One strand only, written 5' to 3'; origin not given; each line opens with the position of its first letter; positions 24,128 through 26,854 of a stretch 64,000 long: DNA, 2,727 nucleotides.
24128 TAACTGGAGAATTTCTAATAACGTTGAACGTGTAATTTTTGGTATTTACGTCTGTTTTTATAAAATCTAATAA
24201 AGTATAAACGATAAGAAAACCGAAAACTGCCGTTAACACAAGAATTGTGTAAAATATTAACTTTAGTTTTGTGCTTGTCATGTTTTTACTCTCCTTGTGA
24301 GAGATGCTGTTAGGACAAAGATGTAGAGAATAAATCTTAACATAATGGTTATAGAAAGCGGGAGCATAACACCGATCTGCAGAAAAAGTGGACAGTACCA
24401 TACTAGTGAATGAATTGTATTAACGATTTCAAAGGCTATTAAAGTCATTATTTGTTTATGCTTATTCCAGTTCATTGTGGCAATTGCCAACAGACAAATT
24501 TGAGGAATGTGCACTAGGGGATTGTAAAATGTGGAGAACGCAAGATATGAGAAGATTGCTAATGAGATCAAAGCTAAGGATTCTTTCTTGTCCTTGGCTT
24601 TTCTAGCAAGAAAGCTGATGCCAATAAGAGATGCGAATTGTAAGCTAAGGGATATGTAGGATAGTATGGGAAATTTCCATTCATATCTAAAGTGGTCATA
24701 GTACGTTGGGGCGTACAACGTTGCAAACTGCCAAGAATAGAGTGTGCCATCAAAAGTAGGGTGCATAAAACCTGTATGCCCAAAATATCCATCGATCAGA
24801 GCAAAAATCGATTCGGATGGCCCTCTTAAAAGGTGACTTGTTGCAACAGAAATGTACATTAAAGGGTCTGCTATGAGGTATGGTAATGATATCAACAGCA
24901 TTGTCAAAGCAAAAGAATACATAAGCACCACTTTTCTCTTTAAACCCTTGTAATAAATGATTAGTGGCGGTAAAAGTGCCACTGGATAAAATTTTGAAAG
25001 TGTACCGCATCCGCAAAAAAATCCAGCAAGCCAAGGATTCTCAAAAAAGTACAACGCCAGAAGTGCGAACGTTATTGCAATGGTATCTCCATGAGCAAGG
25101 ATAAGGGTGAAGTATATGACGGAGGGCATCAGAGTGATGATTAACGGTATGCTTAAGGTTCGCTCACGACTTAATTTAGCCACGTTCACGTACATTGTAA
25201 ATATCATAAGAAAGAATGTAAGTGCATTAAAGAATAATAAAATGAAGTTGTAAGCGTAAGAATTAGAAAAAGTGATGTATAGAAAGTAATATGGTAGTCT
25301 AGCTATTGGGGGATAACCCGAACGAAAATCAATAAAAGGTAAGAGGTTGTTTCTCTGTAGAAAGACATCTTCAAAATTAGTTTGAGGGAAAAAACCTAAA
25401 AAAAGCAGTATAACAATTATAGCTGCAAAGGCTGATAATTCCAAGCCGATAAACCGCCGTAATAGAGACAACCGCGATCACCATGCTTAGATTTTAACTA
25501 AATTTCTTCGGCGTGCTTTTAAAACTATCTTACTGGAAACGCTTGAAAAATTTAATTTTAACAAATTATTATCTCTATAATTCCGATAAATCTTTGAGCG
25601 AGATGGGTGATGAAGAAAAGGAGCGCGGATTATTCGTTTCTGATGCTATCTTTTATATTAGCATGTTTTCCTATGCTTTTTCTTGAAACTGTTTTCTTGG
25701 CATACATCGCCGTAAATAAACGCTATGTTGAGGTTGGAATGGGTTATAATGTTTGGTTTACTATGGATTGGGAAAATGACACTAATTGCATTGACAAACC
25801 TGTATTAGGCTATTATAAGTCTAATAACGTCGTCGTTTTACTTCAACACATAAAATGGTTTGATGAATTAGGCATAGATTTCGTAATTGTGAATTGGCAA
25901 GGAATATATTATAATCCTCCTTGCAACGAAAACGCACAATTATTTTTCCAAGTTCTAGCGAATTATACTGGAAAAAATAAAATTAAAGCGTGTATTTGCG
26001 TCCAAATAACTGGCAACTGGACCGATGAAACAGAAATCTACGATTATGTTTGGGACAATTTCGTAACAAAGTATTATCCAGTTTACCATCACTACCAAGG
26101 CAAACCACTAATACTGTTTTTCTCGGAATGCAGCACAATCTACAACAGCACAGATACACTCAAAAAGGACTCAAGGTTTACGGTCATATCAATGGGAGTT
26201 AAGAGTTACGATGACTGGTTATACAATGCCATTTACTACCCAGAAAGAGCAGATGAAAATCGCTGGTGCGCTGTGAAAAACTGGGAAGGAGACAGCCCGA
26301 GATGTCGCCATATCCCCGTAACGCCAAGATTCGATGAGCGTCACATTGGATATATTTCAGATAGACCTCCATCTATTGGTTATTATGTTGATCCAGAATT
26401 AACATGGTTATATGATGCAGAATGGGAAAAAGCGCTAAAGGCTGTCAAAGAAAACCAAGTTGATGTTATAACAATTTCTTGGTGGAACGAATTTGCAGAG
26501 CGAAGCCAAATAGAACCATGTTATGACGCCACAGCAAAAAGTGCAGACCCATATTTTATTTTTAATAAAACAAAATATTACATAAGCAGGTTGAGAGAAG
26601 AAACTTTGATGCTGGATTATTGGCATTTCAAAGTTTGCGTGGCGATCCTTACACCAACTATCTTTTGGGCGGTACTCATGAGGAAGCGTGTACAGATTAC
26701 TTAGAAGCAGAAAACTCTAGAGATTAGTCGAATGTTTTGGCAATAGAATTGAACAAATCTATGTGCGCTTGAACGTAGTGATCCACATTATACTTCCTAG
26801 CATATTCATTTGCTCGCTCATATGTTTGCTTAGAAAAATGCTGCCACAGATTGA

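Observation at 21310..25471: Translationally coupled trio: GT-C-like membrane protein, bitopic membrane SAM-methyltransferase, archaeosortase-like protein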

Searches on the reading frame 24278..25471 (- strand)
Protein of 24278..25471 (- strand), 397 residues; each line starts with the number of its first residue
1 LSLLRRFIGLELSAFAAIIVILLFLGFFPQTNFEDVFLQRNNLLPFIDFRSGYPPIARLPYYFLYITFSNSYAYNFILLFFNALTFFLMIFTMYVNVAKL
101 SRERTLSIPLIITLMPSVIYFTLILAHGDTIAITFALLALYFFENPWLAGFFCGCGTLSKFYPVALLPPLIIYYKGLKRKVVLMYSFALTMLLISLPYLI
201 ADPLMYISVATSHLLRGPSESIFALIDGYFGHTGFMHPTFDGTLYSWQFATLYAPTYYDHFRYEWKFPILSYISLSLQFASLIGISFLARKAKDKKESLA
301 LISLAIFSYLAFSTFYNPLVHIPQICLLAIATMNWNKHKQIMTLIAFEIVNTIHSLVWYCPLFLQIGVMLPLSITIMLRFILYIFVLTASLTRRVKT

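Call 5: search_protein_families(library=ncbifam, proteins=[window:24278-25471:-], max_evalue=1)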
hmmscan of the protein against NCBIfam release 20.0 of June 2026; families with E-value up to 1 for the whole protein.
window:24278-25471:- (397 aa): 0 families

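Call 6: search_protein_families(library=pfam, proteins=[window:24278-25471:-], max_evalue=1)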
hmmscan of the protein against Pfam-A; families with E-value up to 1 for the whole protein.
window:24278-25471:- (397 aa): 1 family
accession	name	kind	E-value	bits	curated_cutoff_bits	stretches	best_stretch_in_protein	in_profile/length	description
PF09594.16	GT87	-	0.0022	18.2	25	1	53-203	3-151/237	Glycosyltransferase family 87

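Call 39: find_homologous_proteins(query=window:24278-25471:-, max_evalue=0.001)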
Query window:24278-25471:- (397 aa): 30 proteins with E <= 0.001 among 8000 candidates.
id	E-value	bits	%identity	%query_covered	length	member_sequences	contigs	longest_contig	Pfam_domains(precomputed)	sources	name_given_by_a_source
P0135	1.1e-247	840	100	98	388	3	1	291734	-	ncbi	ncbi:MAG: hypothetical protein QXJ11_05035 [Candidatus Bathyarchaeia archaeon]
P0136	2.9e-197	674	77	99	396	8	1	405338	PF09594.17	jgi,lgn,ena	-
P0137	4.9e-174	598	89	77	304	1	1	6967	-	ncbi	ncbi:MAG: hypothetical protein QXU99_08000 [Candidatus Bathyarchaeia archaeon]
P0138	2.2e-150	520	60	98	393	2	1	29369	PF09594.17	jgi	-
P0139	2.0e-147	510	59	97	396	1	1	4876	PF09594.17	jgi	jgi:uncharacterized membrane protein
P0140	4.1e-146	506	58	99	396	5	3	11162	PF09594.17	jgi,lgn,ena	jgi:hypothetical protein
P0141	4.6e-146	505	59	99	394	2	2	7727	PF09594.17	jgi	-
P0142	1.5e-142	494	56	99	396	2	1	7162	PF09594.17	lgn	-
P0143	1.9e-138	480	54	99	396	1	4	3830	-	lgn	-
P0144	2.6e-138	480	55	98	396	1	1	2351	PF09594.17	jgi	-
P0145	6.7e-138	479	55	98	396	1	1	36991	PF09594.17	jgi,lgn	-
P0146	7.4e-137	475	54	99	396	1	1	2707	PF09594.17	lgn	-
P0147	4.1e-135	469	54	99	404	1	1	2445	PF09594.17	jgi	jgi:hypothetical protein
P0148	1.7e-132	461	52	99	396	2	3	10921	-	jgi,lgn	jgi:hypothetical protein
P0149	9.3e-129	449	49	99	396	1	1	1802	PF09594.17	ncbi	-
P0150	7.9e-127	442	52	96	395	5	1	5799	PF09594.17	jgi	-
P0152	1.4e-121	425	50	94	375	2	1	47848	PF09594.17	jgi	-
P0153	1.0e-116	409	50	98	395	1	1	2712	PF09594.17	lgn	-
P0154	1.4e-116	408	48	96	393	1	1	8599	PF09594.17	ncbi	-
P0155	2.0e-114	401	61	71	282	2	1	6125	PF09594.17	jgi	-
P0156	4.3e-97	344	56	68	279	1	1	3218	PF09594.17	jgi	jgi:hypothetical protein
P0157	9.6e-79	284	42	90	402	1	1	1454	PF09594.17,PF26314.1,PF13231.13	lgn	-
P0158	2.4e-70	256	40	92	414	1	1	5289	PF09594.17,PF26314.1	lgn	-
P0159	2.6e-68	249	41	86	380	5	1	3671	PF09594.17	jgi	jgi:hypothetical protein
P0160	7.5e-68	248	39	86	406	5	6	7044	-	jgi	jgi:hypothetical protein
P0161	1.8e-64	237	39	87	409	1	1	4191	PF09594.17,PF13231.13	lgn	-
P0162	1.1e-63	234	46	61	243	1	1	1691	PF09594.17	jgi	-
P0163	3.9e-56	209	36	83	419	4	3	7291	PF09594.17,PF26314.1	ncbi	ncbi:MAG: glycosyltransferase 87 family protein [Thermosphaera sp.]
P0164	3.9e-44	170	32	81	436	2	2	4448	PF09594.17,PF13231.13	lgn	-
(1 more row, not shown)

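Call 40: find_encoding_contigs(protein=P0152, flank=7000, max_places=1)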
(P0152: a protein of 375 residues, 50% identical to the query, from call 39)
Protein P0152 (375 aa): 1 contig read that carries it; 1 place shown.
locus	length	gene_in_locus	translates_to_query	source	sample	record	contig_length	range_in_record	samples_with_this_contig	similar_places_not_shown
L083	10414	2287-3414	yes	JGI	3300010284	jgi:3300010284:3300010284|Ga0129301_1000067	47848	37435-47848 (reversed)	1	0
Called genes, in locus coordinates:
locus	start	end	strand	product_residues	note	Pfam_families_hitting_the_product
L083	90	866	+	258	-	PF00535:Glycos_transf_2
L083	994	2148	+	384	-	PF13439:Glyco_transf_4, PF20706:GT4-conflict (weak), PF00534:Glycos_transf_1, PF13692:Glyco_trans_1_4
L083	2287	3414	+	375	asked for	PF09594:GT87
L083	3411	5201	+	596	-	PF13489:Methyltransf_23, PF13847:Methyltransf_31 (weak), PF08241:Methyltransf_11, PF13649:Methyltransf_25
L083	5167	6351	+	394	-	PF09721:Exosortase_EpsH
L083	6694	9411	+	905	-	-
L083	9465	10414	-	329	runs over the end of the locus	PF03706:LPG_synthase_TM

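Call 41: find_encoding_contigs(protein=P0163, flank=7000, max_places=1)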
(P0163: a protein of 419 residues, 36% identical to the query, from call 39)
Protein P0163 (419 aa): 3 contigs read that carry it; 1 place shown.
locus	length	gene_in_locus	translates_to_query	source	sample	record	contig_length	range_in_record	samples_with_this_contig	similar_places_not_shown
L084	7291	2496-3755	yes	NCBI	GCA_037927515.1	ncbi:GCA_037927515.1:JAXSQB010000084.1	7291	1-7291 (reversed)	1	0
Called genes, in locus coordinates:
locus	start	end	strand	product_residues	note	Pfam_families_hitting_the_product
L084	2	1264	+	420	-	?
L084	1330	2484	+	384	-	PF13439:Glyco_transf_4, PF20706:GT4-conflict (weak), PF00534:Glycos_transf_1, PF13692:Glyco_trans_1_4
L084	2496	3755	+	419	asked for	PF26314:MptA_B_family (faint), PF09594:GT87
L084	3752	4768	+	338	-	-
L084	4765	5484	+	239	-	PF13489:Methyltransf_23 (weak), PF08241:Methyltransf_11 (weak)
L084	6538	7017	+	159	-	PF02517:Rce1-like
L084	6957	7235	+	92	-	-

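Call 42: find_encoding_contigs(protein=P0160, flank=7000, max_places=1)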
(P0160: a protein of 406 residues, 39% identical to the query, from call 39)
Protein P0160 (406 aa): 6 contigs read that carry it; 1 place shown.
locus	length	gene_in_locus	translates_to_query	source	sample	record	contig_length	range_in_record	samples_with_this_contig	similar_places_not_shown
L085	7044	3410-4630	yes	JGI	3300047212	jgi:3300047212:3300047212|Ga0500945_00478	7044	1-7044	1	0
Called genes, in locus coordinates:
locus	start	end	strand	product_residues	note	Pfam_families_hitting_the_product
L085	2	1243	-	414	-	?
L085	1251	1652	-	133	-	PF22842:Pel9A-like_beta_helix (weak)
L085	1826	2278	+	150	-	PF01609:DDE_Tnp_1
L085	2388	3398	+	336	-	PF13439:Glyco_transf_4 (weak), PF13579:Glyco_trans_4_4 (weak), PF00534:Glycos_transf_1, PF13692:Glyco_trans_1_4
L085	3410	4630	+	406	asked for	-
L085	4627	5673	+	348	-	-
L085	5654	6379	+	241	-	PF13489:Methyltransf_23, PF07021:MetW (weak), PF13649:Methyltransf_25 (weak), PF08241:Methyltransf_11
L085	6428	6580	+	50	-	-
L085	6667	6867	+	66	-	-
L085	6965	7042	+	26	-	?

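Call 43: find_encoding_contigs(protein=P0154, flank=7000, max_places=1)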
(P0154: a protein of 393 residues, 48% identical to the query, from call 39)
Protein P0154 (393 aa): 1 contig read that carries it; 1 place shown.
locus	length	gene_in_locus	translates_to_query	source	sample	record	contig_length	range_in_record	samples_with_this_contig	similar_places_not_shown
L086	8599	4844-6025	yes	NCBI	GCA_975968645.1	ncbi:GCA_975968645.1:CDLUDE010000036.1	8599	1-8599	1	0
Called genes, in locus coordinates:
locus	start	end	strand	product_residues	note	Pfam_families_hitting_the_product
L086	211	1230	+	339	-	PF26466:DNA_primase_lrg_N (weak), PF04104:DNA_primase_lrg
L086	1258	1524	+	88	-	-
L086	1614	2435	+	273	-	PF00535:Glycos_transf_2, PF13641:Glyco_tranf_2_3 (weak)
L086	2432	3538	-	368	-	PF09721:Exosortase_EpsH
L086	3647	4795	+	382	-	PF13439:Glyco_transf_4, PF20706:GT4-conflict, PF00534:Glycos_transf_1, PF13692:Glyco_trans_1_4, PF13524:Glyco_trans_1_2 (weak)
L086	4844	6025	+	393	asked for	PF09594:GT87 (weak)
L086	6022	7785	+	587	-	PF13489:Methyltransf_23 (weak), PF08241:Methyltransf_11, PF08242:Methyltransf_12 (weak), PF13649:Methyltransf_25, PF13847:Methyltransf_31 (weak)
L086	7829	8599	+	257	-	?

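Call 49: search_solved_structures(query=A3, max_evalue=10, show_alignments=1)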
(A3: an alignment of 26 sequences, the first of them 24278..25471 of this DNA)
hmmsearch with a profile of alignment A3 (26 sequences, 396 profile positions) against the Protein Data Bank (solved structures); distinct sequences matched with E-value up to 10: 0.

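Call 60: predict_structure(alignment_id=A3)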
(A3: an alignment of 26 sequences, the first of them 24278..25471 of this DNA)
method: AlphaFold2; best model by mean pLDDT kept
length: 397 residues; sequences in the alignment: 26
mean_pLDDT: 79.9   pTM: 0.83
mean pLDDT of the five models: 79.9, 78.1, 76.9, 76.8, 76.8
residues with pLDDT >= 90: 194; 70-90: 104; 50-70: 39; < 50: 60
segments of 3 or more residues with pLDDT < 50: 49-53, 212-263
pLDDT, mean of each block of 10 residues (from residue 1): 90 94 90 71 58 64 81 87 95 96 94 94 86 96 97 90 91 96 97 78 58 43 35 31 37 43 60 87 95 93 95 74 93 95 96 85 80 87 93 65
secondary structure, 60 per line:
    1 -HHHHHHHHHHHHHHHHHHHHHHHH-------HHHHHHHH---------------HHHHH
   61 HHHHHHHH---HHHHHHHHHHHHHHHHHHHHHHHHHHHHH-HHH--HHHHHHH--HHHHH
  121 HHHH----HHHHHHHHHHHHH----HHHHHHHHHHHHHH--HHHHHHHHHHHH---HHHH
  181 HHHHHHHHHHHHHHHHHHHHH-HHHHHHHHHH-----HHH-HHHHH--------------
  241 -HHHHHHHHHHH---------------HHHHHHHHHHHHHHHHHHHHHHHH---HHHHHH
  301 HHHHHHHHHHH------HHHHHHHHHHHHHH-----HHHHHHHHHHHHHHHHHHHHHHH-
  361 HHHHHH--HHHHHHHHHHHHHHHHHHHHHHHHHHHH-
elements in order: H2-25 H33-40 H56-68 H72-100 H107-113 H116-124 H129-141 H146-159 H162-173 H177-201 H203-212 H222-226 H242-252 H268-291 H295-311 H318-331 H337-359 H361-366 H369-396

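Call 63: fold_search(model_id=the predicted structure, library=pdb)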
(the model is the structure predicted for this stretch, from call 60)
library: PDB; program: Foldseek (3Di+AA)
matches with E <= 10: 66; with E <= 0.001: 0
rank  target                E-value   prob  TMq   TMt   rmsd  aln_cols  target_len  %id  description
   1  9wno_A                6.4e-03  1.00  0.60  0.59   8.6       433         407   15  Cryo-EM structure of Candida glabrata GPI mannosyltransferase I bound to Dol-P-Man (released 2025-12-03)
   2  9ub7_B                2.0e-02  1.00  0.54  0.55   7.4       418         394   13  Structure of glycosylphosphatidylinositol transamidase,state 1 (released 2026-04-08)
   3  9s6r_A                2.6e-02  1.00  0.55  0.56   6.2       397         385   11  Ternary cryo-EM structure of yeast ALG3 with Dol25-PP-GlcNAc2Man5, Dol25-P-Man, and Fab (released 2026-03-18)
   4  6snh_X                5.1e-02  1.00  0.53  0.46   8.6       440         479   13  Cryo-EM structure of yeast ALG6 in complex with 6AG9 Fab and Dol25-P-Glc (released 2020-03-11)
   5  8imx_U                7.1e-02  1.00  0.55  0.53   7.1       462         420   12  Cryo-EM structure of GPI-T with a chimeric GPI-anchored protein (released 2023-08-16)
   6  5ezm                  1.2e-01  0.90  0.35  0.27  16.7       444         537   13  Crystal Structure of ArnT from Cupriavidus metallidurans in the apo state (released 2016-02-17)
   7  6ezn_F                1.5e-01  0.97  0.43  0.28  17.9       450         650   14  Cryo-EM structure of the yeast oligosaccharyltransferase (OST) complex (released 2018-01-17)
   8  9s6u_A                2.0e-01  0.97  0.42  0.33   9.2       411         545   12  Ternary cryo-EM structure of human ALG9 with Dol25-PP-GlcNAc2Man8, Dol25-P-Man and Fab (released 2026-03-18)
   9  9s6s_A                2.2e-01  0.97  0.39  0.30   9.8       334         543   13  Ternary cryo-EM structure of human ALG9 with Dol25-PP-GlcNAc2Man6, Dol25-P-Man and Fab (released 2026-03-18)
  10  9dm5                  2.3e-01  0.97  0.46  0.47   9.2       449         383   11  Product-Bound mannosyltransferase PimE (released 2025-06-25)
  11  5xsz                  5.5e-01  0.08  0.11  0.10  29.2       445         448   13  Crystal structure of zebrafish lysophosphatidic acid receptor LPA6 (released 2017-08-16)
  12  8agb_A                6.7e-01  0.75  0.41  0.28  17.5       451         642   15  Structure of yeast oligosaccharylransferase complex with lipid-linked oligosaccharide bound (released 2022-12-07)
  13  8age_A                9.3e-01  0.72  0.44  0.30  15.9       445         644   15  Structure of yeast oligosaccharylransferase complex with acceptor peptide bound (released 2022-12-07)
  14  8b6l_I                9.3e-01  0.44  0.31  0.20  17.6       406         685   12  Subtomogram average of the human Sec61-TRAP-OSTA-translocon (released 2022-12-07)
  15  5v54_B                1.3e+00  0.07  0.14  0.15  26.1       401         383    9  Crystal structure of 5-HT1B receptor in complex with methiothepin (released 2018-02-07)
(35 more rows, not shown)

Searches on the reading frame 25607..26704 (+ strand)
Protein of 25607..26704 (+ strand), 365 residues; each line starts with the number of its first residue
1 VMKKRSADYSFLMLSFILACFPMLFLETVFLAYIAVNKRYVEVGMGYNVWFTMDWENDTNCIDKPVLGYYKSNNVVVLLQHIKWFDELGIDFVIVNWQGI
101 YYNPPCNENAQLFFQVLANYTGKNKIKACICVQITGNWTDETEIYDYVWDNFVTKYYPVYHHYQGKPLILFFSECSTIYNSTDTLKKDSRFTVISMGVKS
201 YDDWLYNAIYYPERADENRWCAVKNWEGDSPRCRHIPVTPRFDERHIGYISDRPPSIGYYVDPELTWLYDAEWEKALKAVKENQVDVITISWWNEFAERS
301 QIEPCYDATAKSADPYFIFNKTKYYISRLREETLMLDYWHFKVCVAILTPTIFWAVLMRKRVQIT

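Call 10: search_protein_families(library=pfam, proteins=[window:25607-26704:+], max_evalue=0.001)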
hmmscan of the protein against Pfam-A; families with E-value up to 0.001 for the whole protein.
window:25607-26704:+ (365 aa): 1 family
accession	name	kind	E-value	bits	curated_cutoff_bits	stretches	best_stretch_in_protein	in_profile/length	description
PF16317.11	Glyco_hydro_99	-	6.1e-07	29.3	33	1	56-172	51-161/341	Glycosyl hydrolase family 99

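Call 68: search_solved_structures(query=window:25607-26704:+, max_evalue=1)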
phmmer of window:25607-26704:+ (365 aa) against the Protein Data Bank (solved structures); distinct sequences matched with E-value up to 1: 7.
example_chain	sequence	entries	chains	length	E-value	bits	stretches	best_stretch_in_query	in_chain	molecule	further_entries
4acy_A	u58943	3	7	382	0.00033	23.2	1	56-173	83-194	ENDO-ALPHA-MANNOSIDASE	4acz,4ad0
4acz_B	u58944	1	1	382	0.00041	22.9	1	56-173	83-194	ENDO-ALPHA-MANNOSIDASE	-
4ad1_A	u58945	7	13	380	0.0032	20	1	267-330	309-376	GLYCOSYL HYDROLASE FAMILY 71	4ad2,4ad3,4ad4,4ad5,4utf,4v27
5lyr_A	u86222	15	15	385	0.0033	19.9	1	267-330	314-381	Glycosyl hydrolase family 71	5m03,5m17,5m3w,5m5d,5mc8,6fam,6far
7dwc_A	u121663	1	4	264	0.34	13.3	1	49-109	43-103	Xylanase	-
1b88_A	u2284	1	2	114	0.67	12.4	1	137-194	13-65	T CELL RECEPTOR V-ALPHA DOMAIN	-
1u3h_A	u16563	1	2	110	0.88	12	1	137-194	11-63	T-cell receptor alpha-chain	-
